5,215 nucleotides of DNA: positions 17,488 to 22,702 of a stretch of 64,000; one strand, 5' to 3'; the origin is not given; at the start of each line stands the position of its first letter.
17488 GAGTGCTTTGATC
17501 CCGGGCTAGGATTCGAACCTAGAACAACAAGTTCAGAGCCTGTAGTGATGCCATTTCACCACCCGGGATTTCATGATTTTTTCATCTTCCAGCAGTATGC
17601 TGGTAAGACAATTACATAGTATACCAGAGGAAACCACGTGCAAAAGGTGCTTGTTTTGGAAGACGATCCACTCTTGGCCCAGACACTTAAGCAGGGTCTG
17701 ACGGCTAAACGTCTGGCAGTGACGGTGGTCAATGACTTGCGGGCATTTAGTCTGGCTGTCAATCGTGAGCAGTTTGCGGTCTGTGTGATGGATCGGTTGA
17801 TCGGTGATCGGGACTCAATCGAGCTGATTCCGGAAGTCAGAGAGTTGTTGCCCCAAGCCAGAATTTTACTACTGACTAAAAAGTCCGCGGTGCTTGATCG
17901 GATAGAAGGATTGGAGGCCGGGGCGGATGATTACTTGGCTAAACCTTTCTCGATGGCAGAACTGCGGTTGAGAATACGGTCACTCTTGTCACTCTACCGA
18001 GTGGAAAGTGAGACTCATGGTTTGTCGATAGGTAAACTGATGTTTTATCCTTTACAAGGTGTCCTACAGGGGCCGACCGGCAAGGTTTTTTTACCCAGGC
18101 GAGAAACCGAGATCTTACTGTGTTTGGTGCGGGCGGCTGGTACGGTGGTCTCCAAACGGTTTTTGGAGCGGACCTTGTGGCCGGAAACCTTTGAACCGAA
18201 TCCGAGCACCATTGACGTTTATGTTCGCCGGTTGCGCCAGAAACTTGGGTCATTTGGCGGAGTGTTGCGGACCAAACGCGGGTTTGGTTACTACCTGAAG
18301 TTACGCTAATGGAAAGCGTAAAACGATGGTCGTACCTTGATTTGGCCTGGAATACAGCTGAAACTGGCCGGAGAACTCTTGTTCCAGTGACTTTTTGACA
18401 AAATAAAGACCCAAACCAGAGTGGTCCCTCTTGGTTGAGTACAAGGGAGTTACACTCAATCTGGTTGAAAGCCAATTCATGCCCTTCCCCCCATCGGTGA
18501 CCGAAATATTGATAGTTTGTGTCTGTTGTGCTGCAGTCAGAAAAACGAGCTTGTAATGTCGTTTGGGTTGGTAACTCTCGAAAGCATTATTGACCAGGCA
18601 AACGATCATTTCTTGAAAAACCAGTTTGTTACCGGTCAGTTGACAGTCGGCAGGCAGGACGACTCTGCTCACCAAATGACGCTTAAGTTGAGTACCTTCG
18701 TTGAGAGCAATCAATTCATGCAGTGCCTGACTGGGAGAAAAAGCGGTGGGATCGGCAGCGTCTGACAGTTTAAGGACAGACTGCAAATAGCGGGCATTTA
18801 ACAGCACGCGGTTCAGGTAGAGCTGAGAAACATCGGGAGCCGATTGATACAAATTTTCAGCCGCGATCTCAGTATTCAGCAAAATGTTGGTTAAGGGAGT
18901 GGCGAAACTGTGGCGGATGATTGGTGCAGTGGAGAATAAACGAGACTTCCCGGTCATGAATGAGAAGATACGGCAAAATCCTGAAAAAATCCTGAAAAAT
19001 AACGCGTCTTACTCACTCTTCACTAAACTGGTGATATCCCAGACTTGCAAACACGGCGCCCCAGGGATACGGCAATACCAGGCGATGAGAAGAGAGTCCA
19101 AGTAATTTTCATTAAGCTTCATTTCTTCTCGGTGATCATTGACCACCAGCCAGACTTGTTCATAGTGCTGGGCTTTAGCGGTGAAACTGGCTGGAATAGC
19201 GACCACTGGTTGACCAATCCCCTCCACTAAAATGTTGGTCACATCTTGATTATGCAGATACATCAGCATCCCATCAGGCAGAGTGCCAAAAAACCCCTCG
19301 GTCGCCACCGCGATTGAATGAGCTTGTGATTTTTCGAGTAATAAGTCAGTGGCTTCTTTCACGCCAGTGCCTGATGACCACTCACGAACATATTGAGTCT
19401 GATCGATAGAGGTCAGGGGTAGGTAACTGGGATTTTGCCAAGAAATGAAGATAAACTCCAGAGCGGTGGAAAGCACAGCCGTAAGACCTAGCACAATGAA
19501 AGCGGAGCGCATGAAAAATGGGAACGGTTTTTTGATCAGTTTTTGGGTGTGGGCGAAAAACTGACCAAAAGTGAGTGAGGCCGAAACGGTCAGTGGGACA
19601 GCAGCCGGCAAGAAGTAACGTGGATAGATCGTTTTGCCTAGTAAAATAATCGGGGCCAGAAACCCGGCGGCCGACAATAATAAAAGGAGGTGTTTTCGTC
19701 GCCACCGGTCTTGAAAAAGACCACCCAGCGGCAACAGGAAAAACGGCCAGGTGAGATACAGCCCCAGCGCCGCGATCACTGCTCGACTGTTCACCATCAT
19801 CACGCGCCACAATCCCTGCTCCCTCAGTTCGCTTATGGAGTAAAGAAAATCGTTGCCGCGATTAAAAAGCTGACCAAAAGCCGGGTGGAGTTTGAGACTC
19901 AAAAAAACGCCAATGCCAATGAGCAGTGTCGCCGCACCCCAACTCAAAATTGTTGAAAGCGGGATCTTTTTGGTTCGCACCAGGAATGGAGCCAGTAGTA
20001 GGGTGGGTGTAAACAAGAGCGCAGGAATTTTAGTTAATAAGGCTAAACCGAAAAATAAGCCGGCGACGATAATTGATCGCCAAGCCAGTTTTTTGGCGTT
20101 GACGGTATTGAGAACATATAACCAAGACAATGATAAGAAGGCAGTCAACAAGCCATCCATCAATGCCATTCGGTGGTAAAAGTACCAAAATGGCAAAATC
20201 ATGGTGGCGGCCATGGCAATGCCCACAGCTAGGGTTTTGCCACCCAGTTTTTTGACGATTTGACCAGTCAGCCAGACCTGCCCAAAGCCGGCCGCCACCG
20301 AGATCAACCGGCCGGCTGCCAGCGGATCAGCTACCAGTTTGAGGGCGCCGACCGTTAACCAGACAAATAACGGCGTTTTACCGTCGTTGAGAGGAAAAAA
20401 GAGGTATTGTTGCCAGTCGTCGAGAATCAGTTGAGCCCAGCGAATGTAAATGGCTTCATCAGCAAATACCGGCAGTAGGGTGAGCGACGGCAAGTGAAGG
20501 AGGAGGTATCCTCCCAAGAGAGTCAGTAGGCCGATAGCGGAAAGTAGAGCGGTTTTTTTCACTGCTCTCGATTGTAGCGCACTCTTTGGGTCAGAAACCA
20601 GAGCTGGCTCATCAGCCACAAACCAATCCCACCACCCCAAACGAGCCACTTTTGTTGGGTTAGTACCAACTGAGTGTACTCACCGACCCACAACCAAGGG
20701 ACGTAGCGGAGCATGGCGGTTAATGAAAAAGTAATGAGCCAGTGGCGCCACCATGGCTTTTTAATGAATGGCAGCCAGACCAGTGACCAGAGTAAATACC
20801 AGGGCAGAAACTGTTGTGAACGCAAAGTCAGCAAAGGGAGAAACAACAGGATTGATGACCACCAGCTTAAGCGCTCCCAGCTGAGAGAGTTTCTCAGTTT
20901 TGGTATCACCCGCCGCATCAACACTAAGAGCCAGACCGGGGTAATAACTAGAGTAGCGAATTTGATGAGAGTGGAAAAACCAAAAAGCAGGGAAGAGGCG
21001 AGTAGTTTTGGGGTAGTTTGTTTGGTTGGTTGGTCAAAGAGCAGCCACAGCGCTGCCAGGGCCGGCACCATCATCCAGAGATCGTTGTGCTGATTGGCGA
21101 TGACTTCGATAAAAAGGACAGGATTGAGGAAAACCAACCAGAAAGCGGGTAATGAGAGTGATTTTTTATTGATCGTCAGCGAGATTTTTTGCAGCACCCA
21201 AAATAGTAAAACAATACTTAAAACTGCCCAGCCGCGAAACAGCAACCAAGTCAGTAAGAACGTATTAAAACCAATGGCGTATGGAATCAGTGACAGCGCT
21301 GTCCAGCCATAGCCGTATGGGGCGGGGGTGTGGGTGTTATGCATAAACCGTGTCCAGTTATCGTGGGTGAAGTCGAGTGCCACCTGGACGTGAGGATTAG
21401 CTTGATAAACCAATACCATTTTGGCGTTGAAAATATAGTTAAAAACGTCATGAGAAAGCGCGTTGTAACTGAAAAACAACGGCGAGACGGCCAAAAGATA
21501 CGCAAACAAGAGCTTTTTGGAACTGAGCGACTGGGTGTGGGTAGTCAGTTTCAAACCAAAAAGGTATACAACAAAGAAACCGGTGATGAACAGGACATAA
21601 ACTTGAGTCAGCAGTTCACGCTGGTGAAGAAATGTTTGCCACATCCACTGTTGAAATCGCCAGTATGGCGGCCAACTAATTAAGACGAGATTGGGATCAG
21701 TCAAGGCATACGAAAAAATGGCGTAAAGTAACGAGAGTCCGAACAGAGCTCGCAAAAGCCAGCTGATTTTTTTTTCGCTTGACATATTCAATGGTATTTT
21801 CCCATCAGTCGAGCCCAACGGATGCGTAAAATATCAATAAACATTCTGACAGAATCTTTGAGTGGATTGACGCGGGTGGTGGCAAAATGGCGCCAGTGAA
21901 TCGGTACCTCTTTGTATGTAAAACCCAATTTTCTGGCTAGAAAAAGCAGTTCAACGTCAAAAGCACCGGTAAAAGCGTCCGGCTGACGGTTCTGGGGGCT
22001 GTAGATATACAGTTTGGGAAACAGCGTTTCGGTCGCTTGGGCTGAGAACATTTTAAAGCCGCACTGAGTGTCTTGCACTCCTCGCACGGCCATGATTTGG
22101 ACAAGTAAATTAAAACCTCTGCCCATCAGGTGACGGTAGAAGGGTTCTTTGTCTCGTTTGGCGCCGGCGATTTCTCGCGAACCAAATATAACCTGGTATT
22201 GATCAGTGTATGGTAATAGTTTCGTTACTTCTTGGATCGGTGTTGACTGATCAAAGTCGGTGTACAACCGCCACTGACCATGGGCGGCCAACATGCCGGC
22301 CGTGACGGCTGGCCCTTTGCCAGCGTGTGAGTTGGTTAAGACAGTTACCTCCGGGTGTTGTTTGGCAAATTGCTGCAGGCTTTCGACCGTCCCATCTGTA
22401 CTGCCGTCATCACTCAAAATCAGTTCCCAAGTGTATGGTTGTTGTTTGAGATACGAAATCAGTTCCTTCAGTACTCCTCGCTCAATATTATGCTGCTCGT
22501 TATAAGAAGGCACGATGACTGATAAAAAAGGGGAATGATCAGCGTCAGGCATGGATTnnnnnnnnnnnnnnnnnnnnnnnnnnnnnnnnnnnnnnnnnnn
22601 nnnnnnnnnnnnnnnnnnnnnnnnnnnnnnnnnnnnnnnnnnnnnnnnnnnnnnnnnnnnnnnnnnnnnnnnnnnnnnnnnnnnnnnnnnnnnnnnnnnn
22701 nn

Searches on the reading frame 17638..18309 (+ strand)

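Call 9: search_protein_families(library=pfam, proteins=[window:17638-18309:+], max_evalue=0.001)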
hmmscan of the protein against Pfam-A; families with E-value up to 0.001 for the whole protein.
window:17638-18309:+ (223 aa): 2 families
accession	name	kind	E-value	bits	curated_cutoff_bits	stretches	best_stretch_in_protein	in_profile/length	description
PF00072.30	Response_reg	-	2.6e-18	66.6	30.2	1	4-113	1-110/111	Response regulator receiver domain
PF00486.34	Trans_reg_C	-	4.8e-17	62.2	26.2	1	150-220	4-77/77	Transcriptional regulatory protein, C terminal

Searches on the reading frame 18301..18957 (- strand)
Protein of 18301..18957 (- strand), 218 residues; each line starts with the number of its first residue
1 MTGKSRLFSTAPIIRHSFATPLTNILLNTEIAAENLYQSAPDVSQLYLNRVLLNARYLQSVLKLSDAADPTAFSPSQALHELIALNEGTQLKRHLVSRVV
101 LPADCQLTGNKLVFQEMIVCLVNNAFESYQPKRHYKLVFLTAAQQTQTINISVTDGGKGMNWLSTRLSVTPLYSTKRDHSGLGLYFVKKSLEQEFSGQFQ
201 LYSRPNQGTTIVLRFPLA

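Call 9: search_protein_families(library=pfam, proteins=[window:18301-18957:-], max_evalue=0.001)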
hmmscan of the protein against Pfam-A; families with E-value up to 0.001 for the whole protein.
window:18301-18957:- (218 aa): 2 families
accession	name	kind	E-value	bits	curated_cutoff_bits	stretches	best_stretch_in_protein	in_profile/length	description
PF02518.31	HATPase_c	-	1.4e-11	45.2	26.4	1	114-217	6-109/111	Histidine kinase-, DNA gyrase B-, and HSP90-like ATPase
PF13581.12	HATPase_c_2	-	0.00019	21.9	27.4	1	122-190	40-108/127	Histidine kinase-like ATPase domain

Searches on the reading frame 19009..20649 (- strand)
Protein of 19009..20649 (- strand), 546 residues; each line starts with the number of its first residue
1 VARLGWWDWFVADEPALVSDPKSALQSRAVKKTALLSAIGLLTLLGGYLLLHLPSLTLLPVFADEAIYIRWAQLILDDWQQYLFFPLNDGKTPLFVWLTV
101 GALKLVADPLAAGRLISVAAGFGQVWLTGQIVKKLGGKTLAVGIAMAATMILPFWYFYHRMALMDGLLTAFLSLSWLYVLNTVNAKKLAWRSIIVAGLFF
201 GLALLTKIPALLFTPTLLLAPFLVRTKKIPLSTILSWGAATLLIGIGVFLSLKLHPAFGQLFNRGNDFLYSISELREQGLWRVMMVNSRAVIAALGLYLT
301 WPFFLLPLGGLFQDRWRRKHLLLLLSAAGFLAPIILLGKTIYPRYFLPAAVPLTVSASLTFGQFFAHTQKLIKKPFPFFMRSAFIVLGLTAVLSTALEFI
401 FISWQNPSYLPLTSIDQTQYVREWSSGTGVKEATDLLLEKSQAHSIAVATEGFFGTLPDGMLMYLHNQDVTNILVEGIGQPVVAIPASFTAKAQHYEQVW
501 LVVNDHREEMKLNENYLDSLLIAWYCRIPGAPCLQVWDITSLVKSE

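Call 5: search_protein_families(library=pfam, proteins=[window:19009-20649:-], max_evalue=0.001)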
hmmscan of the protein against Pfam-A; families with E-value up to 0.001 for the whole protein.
window:19009-20649:- (546 aa): 1 family
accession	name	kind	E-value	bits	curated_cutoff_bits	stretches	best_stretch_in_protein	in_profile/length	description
PF13231.12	PMT_2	-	7.4e-10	39.7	26.1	1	91-244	2-152/160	Dolichyl-phosphate-mannose-protein mannosyltransferase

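Call 12: search_protein_families(library=ncbifam, proteins=[window:19009-20649:-], max_evalue=0.001)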
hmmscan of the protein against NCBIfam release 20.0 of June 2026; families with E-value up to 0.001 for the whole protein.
window:19009-20649:- (546 aa): 0 families

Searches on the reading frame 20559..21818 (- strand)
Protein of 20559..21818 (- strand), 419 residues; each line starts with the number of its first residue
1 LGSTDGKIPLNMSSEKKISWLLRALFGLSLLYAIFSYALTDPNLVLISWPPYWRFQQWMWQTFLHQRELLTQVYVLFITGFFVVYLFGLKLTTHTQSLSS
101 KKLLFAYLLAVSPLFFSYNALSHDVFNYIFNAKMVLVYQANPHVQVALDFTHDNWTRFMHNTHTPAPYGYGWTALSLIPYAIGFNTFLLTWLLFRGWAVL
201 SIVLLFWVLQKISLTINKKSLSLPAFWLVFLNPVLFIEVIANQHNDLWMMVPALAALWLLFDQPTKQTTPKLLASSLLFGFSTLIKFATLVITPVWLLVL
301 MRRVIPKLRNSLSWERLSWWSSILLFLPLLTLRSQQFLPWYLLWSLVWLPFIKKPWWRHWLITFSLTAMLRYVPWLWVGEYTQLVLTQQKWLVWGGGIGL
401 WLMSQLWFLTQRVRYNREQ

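Call 5: search_protein_families(library=pfam, proteins=[window:20559-21818:-], max_evalue=0.001)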
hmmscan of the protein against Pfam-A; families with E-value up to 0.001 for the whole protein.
window:20559-21818:- (419 aa): 0 families

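Call 12: search_protein_families(library=ncbifam, proteins=[window:20559-21818:-], max_evalue=0.001)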
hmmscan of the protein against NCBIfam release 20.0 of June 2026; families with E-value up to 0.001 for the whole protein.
window:20559-21818:- (419 aa): 0 families

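Call 69: search_solved_structures(query=window:20559-21785:-, max_evalue=10, show_alignments=1)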
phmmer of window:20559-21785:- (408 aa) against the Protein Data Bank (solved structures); distinct sequences matched with E-value up to 10: 1.
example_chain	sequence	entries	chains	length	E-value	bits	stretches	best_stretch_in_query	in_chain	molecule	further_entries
2nr9_A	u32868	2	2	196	0.24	13.5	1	4-115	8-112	Protein glpG homolog | Rhomboid protease glpG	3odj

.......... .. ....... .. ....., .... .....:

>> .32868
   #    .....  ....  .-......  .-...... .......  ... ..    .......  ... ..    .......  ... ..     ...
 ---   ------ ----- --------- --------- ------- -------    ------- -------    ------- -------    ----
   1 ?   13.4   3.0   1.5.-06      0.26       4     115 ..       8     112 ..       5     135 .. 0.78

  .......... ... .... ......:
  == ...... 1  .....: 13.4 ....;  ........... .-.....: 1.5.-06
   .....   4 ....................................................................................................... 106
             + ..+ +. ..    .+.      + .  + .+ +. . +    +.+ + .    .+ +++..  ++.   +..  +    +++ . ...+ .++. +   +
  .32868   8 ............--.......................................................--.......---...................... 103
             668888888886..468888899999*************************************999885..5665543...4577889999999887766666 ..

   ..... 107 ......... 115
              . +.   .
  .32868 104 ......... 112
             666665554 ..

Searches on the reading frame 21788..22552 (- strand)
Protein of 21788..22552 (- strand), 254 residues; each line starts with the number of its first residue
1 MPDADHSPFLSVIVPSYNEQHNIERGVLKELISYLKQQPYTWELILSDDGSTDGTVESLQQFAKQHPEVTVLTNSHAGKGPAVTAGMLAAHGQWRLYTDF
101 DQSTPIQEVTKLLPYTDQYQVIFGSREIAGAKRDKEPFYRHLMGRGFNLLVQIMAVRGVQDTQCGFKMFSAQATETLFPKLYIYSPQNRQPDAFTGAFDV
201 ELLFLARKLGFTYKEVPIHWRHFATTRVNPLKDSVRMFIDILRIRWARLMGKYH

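Call 5: search_protein_families(library=pfam, proteins=[window:21788-22552:-], max_evalue=0.001)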
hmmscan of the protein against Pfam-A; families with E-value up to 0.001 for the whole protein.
window:21788-22552:- (254 aa): 2 families
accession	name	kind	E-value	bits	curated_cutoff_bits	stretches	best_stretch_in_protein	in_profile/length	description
PF00535.33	Glycos_transf_2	-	1.1e-23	84.5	23.3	1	11-178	1-168/168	Glycosyl transferase family 2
PF13641.12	Glyco_tranf_2_3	-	3.5e-05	24.4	27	1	10-86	3-81/230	Glycosyltransferase like family 2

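Call 12: search_protein_families(library=ncbifam, proteins=[window:21788-22552:-], max_evalue=0.001)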
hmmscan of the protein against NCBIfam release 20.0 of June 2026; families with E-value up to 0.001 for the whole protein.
window:21788-22552:- (254 aa): 20 families
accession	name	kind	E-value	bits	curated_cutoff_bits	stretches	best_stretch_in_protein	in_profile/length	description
NF047588.1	GlcsyltransPgfSStrep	equivalog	1.2e-16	60.8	500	1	10-178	3-168/308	glycosyltransferase PgfS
NF007482.0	PRK10073.1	equivalog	4.6e-15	55.5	423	1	6-104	4-98/334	glycosyltransferase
NF007986.1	PRK10714.1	equivalog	2.9e-13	49.5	529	1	10-171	8-166/316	undecaprenyl-phosphate 4-deoxy-4-formamido-L-arabinose transferase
TIGR03937.1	PgaC_IcaA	equivalog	6e-13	48.5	422.3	1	3-98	40-132/407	poly-beta-1,6-N-acetyl-D-glucosamine synthase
TIGR04283.1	glyco_like_mftF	equivalog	2.6e-11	43.5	182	1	10-111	1-92/221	TIGR04283 family arsenosugar biosynthesis glycosyltransferase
NF047683.1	TeichurnBiosyTuaG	equivalog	6.6e-11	42.3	400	1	6-123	4-118/252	teichuronic acid biosynthesis protein TuaG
NF041875.1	EPS_EpsD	equivalog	7.2e-11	42.1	370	1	10-126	1-116/325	exopolysaccharide biosynthesis glycosyltransferase EpsD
NF050050.1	ProtGlycPglI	equivalog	2.8e-09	36.8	500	1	8-125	2-118/306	GalNAc(5)-diNAcBac-PP-undecaprenol beta-1,3-glucosyltransferase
NF041391.1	DPhHxTase_Halo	equivalog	6e-09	35.2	375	1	16-244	3-208/213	dolichyl-phosphate hexose transferase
NF038302.1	EPS_HpsE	equivalog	4.5e-08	32.4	300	1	10-115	3-110/307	hormogonium polysaccharide biosynthesis glycosyltransferase HpsE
TIGR04182.1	glyco_TIGR04182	equivalog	4.9e-08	32.7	325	1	11-244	3-217/293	S-layer glycoprotein N-glycosyltransferase AglJ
NF053739.1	GlytfEpsEBac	equivalog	6.7e-08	31.8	450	1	9-103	2-94/265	glycosyltransferase EpsE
NF010496.0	PRK13915.1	equivalog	6.3e-07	28.8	262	1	10-106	33-131/307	glucosyl-3-phosphoglycerate synthase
TIGR03469.1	HpnB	hypoth_equivalog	3e-06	26.5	379.25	1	7-122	43-166/386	hopene-associated glycosyltransferase HpnB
NF045692.1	OglycostaseCruG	equivalog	3.6e-05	22.9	600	1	7-89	40-123/386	2'-O-glycosyltransferase CruG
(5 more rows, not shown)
